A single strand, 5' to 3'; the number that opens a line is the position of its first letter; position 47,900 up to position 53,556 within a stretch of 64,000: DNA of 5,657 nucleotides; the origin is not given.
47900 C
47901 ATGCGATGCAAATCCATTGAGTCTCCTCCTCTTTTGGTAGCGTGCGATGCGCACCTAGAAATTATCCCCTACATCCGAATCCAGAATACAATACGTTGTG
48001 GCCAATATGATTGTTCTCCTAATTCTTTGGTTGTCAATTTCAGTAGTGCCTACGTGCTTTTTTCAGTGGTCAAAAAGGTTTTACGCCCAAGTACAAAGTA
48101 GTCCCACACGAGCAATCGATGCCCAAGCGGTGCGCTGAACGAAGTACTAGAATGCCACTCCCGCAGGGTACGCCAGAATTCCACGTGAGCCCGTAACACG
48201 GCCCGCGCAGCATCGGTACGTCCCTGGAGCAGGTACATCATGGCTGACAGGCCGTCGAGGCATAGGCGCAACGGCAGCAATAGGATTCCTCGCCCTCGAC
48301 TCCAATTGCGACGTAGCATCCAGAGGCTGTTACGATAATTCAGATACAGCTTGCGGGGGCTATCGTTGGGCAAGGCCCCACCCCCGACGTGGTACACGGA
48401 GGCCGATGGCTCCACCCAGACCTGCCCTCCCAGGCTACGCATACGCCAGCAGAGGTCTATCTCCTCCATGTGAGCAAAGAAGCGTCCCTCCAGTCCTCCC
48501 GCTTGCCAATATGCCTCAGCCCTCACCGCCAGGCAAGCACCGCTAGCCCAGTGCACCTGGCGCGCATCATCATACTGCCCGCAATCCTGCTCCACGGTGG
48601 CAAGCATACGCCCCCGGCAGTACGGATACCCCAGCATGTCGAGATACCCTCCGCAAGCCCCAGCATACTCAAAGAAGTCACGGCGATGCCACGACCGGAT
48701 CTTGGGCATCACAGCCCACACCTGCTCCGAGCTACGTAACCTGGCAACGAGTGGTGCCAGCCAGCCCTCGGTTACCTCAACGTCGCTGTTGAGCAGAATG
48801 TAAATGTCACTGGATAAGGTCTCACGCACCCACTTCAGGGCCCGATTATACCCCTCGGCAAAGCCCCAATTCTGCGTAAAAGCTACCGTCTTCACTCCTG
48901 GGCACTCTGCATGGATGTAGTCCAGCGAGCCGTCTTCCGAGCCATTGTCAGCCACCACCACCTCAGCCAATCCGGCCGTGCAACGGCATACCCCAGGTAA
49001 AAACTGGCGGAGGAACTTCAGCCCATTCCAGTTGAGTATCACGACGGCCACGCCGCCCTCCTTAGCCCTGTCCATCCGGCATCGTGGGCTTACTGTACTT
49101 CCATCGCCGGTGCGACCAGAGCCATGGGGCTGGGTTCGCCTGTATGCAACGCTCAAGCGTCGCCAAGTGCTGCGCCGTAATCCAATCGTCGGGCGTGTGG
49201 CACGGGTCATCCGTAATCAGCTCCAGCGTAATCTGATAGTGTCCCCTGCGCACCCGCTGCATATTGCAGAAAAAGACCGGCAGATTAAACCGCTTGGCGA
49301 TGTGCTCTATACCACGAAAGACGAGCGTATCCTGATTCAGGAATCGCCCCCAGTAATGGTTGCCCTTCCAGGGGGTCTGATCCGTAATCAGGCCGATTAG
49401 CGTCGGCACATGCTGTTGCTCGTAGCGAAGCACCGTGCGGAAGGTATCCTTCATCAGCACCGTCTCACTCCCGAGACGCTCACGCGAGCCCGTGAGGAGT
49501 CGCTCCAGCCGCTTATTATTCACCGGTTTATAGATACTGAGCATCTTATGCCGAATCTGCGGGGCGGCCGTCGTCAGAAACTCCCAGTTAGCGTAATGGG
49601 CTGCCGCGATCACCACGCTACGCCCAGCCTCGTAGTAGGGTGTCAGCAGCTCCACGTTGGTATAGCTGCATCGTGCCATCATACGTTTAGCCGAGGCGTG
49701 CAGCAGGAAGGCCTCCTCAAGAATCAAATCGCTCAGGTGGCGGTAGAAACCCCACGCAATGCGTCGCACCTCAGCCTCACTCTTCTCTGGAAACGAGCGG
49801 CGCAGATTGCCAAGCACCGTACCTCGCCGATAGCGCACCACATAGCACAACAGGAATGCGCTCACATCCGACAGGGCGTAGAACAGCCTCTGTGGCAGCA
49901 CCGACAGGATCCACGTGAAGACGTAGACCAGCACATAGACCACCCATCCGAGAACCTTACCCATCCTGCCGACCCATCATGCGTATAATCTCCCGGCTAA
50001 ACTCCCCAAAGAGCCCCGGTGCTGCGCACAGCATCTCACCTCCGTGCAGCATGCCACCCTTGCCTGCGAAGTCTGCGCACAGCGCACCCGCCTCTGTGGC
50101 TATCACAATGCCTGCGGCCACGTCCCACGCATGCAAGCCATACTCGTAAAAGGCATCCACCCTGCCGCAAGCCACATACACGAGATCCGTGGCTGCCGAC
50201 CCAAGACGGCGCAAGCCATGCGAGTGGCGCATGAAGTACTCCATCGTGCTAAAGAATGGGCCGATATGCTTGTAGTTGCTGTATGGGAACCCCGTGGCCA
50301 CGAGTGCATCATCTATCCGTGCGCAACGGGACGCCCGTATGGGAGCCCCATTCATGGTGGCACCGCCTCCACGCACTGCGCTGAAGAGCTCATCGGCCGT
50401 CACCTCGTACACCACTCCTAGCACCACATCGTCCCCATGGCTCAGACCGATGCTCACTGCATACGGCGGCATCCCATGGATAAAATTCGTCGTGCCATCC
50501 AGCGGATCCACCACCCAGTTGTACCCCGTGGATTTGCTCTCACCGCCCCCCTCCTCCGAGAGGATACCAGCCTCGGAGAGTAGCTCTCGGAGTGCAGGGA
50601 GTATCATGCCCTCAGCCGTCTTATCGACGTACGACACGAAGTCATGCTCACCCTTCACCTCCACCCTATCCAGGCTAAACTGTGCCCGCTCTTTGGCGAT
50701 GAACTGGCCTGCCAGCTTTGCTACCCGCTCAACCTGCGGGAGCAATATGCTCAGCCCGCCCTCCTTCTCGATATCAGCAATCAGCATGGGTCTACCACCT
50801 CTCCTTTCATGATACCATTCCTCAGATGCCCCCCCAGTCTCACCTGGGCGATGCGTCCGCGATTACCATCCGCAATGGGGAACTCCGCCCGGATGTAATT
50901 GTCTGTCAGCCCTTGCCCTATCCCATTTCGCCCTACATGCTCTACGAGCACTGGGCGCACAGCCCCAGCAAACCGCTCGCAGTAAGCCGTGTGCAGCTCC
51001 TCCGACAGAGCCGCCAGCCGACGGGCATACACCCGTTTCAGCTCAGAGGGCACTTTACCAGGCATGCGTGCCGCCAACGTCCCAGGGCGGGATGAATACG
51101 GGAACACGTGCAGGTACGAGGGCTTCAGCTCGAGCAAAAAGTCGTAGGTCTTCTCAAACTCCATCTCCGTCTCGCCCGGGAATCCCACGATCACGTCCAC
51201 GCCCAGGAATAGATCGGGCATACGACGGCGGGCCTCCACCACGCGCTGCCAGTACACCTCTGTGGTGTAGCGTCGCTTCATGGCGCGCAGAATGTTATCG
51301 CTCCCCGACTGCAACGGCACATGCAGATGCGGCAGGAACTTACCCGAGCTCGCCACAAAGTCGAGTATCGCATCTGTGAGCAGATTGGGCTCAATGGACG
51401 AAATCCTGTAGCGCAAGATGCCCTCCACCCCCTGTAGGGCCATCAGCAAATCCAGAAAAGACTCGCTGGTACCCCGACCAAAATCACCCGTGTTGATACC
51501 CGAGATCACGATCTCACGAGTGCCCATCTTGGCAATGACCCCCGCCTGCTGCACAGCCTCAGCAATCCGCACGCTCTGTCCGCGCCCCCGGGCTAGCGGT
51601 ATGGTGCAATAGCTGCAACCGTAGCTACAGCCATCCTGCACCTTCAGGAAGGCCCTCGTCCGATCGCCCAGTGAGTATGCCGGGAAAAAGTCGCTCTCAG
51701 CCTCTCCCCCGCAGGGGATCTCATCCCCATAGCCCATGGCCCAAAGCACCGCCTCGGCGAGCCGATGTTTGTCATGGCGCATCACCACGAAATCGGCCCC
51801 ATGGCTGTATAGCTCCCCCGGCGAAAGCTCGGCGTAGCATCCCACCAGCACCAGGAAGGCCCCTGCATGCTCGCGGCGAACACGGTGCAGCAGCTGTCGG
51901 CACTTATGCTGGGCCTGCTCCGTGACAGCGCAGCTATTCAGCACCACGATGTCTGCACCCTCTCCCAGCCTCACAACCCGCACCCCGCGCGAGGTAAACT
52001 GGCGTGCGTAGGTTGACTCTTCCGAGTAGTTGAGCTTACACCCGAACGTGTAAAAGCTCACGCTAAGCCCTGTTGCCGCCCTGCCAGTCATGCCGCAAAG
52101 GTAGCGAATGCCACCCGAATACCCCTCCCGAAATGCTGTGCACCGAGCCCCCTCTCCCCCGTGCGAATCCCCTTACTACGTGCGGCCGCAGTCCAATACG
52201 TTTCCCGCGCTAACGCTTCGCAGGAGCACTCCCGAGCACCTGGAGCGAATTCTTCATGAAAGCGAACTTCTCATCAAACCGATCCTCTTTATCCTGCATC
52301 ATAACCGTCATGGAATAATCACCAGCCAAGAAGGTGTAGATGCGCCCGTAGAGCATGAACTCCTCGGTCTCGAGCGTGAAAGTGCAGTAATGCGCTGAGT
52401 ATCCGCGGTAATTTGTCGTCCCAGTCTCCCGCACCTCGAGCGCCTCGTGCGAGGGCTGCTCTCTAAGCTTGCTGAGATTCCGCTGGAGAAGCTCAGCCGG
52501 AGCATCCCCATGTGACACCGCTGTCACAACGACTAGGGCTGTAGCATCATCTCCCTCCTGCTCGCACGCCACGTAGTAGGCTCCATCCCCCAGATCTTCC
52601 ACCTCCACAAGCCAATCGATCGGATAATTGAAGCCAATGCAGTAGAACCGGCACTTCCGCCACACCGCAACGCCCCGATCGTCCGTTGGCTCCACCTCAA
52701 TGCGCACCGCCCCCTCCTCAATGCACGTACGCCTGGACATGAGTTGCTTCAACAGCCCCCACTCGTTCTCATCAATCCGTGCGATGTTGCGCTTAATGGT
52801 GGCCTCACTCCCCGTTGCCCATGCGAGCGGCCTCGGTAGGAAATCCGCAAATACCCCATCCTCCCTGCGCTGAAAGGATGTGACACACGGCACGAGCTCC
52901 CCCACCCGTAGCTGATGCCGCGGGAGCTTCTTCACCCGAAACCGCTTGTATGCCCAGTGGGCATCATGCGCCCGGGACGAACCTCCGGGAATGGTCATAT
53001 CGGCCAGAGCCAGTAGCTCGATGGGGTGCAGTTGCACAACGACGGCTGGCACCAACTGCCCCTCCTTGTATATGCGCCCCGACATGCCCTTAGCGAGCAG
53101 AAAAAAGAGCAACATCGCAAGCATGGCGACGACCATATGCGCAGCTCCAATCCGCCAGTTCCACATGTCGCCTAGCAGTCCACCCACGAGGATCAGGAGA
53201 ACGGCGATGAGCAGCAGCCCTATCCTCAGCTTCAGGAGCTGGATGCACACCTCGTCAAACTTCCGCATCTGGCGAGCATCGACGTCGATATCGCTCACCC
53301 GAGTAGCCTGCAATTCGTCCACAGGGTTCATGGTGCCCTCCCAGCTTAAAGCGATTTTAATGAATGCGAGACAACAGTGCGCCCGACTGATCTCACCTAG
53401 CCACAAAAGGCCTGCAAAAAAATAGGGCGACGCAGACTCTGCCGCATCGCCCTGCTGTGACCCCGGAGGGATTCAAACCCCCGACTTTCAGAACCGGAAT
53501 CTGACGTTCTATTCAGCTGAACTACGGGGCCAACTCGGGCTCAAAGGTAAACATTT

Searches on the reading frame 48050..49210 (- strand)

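Call 73: search_protein_families(library=pfam, proteins=[window:48050-49210:-], max_evalue=0.0001)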
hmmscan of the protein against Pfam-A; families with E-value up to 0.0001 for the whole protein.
window:48050-49210:- (386 aa): 2 families
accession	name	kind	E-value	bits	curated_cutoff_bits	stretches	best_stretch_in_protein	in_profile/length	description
PF00535.33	Glycos_transf_2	-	8e-15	55.6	23.3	1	56-166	2-113/168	Glycosyl transferase family 2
PF13641.12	Glyco_tranf_2_3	-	9.6e-11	42.6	27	1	54-275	3-212/230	Glycosyltransferase like family 2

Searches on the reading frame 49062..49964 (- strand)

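Call 73: search_protein_families(library=pfam, proteins=[window:49062-49964:-], max_evalue=0.0001)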
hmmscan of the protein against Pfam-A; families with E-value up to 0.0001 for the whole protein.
window:49062-49964:- (300 aa): 1 family
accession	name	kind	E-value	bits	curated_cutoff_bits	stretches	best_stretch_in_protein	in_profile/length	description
PF03279.18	Lip_A_acyltrans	-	3.4e-31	109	22.3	1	8-289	15-294/295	Bacterial lipid A biosynthesis acyltransferase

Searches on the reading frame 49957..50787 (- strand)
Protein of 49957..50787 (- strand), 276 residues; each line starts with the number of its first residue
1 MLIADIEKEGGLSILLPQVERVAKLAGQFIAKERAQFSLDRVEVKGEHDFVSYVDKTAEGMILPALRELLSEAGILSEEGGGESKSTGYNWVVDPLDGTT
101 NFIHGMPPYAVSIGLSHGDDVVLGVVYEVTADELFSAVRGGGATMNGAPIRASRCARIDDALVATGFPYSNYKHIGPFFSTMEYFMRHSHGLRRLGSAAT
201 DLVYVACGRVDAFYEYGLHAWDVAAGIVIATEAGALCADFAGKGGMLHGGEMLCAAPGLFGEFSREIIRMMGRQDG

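Call 73: search_protein_families(library=pfam, proteins=[window:49957-50787:-], max_evalue=0.0001)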
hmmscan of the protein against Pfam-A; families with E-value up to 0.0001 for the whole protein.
window:49957-50787:- (276 aa): 1 family
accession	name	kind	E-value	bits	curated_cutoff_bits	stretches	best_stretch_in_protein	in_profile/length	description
PF00459.30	Inositol_P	-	6.6e-65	219.7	27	1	21-257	11-255/271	Inositol monophosphatase family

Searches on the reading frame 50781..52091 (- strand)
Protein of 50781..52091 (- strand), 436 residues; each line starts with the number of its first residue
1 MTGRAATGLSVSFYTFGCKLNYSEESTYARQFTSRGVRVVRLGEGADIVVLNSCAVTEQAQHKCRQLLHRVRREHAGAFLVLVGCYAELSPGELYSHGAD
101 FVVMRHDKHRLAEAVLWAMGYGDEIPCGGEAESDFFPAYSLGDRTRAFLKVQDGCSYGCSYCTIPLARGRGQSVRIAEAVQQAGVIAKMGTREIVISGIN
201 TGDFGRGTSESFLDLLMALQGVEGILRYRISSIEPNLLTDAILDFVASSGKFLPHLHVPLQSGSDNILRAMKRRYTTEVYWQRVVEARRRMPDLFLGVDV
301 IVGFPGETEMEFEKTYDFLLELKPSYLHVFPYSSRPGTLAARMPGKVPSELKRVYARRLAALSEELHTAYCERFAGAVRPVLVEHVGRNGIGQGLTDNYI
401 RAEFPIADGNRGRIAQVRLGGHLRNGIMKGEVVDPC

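Call 73: search_protein_families(library=pfam, proteins=[window:50781-52091:-], max_evalue=0.0001)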
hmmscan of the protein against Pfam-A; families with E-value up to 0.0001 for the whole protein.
window:50781-52091:- (436 aa): 2 families
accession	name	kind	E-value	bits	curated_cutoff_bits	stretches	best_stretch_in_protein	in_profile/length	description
PF04055.27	Radical_SAM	-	2.3e-24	86.9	29.5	1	150-319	2-166/166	Radical SAM superfamily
PF00919.26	UPF0004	-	4.4e-19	68.7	27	1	11-98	2-90/98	Uncharacterized protein family UPF0004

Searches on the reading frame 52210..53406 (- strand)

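Call 73: search_protein_families(library=pfam, proteins=[window:52210-53406:-], max_evalue=0.0001)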
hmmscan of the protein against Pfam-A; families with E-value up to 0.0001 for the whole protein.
window:52210-53406:- (398 aa): 1 family
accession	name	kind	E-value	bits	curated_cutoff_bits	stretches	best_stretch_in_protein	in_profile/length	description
PF11580.13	DUF3239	-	1.4e-20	74.3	25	1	109-225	6-123/125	Protein of unknown function (DUF3239)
